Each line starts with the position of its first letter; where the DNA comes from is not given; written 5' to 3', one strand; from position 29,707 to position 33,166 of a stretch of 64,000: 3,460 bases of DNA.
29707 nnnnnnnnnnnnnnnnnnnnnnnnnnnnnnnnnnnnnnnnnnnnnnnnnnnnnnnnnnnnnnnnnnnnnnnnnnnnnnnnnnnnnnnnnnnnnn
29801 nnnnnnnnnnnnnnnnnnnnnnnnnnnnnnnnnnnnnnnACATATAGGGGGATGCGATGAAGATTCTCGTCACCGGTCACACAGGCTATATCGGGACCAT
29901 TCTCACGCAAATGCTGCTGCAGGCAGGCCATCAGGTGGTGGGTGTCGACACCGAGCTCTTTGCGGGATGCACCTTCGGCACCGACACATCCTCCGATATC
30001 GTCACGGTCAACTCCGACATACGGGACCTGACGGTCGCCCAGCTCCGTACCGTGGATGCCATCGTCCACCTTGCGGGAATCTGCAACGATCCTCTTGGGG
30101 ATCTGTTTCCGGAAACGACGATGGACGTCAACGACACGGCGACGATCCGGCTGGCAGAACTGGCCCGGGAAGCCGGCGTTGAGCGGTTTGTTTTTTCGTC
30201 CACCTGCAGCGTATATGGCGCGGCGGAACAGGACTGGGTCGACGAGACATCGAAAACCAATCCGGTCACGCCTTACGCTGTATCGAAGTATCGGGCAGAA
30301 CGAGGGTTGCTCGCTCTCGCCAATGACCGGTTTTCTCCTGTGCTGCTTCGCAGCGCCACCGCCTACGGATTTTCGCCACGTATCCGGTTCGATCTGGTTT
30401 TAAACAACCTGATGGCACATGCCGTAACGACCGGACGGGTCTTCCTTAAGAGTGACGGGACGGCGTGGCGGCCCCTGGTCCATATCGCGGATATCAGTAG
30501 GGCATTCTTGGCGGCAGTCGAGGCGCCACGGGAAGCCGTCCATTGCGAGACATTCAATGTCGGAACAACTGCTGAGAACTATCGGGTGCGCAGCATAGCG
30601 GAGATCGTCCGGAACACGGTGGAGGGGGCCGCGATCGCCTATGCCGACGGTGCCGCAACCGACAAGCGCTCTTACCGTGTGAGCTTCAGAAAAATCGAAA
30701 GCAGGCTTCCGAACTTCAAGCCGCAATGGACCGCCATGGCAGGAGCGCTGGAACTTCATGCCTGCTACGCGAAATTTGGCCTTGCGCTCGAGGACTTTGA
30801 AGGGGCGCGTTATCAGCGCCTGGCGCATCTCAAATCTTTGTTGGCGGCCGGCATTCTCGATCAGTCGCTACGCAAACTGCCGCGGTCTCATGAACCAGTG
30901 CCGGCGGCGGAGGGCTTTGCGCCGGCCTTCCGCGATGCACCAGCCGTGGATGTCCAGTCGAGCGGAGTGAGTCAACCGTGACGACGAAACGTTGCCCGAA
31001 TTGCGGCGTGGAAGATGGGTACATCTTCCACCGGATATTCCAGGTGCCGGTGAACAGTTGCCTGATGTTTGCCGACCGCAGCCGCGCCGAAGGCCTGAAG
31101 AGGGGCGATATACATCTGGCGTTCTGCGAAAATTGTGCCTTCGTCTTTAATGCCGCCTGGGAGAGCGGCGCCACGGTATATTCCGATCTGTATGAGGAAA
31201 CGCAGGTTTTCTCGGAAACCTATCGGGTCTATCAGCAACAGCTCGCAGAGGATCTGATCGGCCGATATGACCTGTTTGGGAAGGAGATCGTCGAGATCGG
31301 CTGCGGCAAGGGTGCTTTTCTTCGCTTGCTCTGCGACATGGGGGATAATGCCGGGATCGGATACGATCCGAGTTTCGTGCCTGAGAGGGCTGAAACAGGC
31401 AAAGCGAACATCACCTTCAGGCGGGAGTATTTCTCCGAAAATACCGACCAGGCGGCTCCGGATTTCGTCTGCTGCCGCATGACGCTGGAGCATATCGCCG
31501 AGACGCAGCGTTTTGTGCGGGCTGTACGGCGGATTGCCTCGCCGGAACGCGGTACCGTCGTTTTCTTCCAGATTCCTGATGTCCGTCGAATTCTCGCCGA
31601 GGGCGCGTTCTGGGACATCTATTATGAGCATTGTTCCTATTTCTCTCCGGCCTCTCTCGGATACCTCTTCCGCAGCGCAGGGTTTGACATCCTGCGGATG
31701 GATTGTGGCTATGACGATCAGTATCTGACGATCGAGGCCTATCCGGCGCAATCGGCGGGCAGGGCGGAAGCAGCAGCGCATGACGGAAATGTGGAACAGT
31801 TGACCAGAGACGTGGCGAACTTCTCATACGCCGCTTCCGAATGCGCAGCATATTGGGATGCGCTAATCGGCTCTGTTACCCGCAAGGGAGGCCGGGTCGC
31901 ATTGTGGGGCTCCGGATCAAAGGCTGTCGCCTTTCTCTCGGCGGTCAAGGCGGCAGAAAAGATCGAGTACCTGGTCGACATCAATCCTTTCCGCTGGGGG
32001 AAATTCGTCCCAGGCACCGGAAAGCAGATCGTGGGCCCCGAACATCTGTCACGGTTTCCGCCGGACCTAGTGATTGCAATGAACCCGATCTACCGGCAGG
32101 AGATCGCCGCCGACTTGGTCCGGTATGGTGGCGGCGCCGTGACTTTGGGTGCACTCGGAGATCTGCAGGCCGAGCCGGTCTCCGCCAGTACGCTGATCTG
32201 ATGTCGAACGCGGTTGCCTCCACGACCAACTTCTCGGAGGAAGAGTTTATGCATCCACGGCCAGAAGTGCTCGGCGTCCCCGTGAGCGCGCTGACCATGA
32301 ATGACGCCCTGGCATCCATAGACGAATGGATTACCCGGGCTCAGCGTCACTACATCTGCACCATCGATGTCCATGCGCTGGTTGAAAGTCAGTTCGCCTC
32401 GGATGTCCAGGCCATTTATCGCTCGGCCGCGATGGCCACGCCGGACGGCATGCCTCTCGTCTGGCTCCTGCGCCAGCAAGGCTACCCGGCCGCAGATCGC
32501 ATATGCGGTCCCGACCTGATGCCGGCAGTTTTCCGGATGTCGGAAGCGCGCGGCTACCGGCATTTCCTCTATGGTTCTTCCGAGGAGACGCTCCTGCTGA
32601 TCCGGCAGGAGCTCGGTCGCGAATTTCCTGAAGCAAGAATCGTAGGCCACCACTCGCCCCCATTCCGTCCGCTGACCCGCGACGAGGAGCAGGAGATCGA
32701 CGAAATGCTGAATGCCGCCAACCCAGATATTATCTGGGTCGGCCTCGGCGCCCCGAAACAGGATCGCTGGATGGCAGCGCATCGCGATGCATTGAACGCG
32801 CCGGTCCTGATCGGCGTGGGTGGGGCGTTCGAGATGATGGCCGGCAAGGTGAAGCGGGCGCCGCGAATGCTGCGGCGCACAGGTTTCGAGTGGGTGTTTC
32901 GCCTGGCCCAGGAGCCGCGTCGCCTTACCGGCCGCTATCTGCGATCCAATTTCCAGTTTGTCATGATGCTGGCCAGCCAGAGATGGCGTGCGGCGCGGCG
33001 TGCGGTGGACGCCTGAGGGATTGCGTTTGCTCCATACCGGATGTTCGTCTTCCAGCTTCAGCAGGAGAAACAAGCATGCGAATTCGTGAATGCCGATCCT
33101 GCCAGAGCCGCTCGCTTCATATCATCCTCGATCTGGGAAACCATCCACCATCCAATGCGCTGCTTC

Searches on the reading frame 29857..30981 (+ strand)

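Call 17: search_protein_families(library=pfam, proteins=[window:29857-30981:+], max_evalue=0.001)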
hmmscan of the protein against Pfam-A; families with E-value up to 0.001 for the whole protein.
window:29857-30981:+ (374 aa): 8 families
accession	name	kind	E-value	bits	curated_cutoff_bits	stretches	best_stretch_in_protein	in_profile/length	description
PF01370.27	Epimerase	-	7.9e-45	153.6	20.9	1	3-236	1-240/240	NAD dependent epimerase/dehydratase family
PF16363.11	GDP_Man_Dehyd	-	3.3e-23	83.1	27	1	4-253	1-264/332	GDP-mannose 4,6 dehydratase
PF04321.23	RmlD_sub_bind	-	1.1e-13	51.4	27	1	1-173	1-155/287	RmlD substrate binding domain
PF01073.25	3Beta_HSD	-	1.7e-13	50.7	22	1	4-176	1-188/280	3-beta hydroxysteroid dehydrogenase/isomerase family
PF13460.12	NAD_binding_10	-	1.5e-06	28.6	27.2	1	8-149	2-129/184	NAD(P)H-binding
PF07993.18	NAD_binding_4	-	5.9e-06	26.1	20.1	0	56-152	78-189/258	Male sterility protein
PF05368.20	NmrA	-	6.2e-06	26.5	27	1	2-119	4-110/298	NmrA-like family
PF02719.21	Polysacc_synt_2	-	3.4e-05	23.6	20.2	1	3-116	1-128/293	Polysaccharide biosynthesis protein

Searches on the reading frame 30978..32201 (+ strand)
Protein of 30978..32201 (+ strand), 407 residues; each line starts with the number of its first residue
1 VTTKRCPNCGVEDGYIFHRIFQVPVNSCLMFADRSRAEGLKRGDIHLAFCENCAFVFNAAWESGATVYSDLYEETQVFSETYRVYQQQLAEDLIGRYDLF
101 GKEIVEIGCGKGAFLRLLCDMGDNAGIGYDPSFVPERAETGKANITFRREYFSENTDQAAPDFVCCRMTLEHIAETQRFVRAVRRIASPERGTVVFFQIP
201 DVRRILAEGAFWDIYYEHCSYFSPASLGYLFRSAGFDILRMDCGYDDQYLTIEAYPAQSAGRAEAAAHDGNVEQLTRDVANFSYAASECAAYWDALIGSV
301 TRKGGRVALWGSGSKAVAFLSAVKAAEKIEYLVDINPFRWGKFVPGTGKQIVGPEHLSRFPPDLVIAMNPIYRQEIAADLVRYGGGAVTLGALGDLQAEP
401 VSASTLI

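Call 17: search_protein_families(library=pfam, proteins=[window:30978-32201:+], max_evalue=0.001)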
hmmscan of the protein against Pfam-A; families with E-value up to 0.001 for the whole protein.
window:30978-32201:+ (407 aa): 6 families
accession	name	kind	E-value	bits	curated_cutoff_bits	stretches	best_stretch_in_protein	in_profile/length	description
PF13489.12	Methyltransf_23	-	2.7e-21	76.4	27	1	99-239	21-162/164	Methyltransferase domain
PF08484.17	Methyltransf_14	-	3.3e-10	40.4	23.5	1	279-381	43-146/160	C-methyltransferase C-terminal domain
PF08241.18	Methyltransf_11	-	1.4e-07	32.5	21.2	1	105-190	1-90/95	Methyltransferase domain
PF13649.12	Methyltransf_25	-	3.5e-06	28.1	27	1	104-189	1-95/97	Methyltransferase domain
PF08242.18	Methyltransf_12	-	3.5e-06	28.1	30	1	105-189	1-94/98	Methyltransferase domain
PF13847.12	Methyltransf_31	-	0.00099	19.3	27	0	101-191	4-105/145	Methyltransferase domain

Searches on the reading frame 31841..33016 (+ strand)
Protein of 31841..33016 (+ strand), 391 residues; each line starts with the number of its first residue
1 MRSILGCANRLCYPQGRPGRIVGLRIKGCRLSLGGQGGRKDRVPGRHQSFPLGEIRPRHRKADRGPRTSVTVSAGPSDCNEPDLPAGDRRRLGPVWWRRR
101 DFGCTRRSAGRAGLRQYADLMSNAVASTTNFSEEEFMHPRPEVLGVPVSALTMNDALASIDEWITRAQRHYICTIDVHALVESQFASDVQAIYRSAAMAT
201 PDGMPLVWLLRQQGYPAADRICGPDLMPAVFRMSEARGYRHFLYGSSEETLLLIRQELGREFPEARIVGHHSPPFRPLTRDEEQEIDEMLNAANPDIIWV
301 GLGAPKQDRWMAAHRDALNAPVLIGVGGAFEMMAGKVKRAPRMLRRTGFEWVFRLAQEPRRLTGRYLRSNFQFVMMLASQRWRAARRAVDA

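Call 17: search_protein_families(library=pfam, proteins=[window:31841-33016:+], max_evalue=0.001)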
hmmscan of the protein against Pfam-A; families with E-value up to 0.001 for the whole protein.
window:31841-33016:+ (391 aa): 1 family
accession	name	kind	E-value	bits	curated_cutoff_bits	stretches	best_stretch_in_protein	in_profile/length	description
PF03808.19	Glyco_tran_WecG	-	1.5e-58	197.8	27.4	1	196-366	1-168/168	Glycosyl transferase WecG/TagA/CpsF family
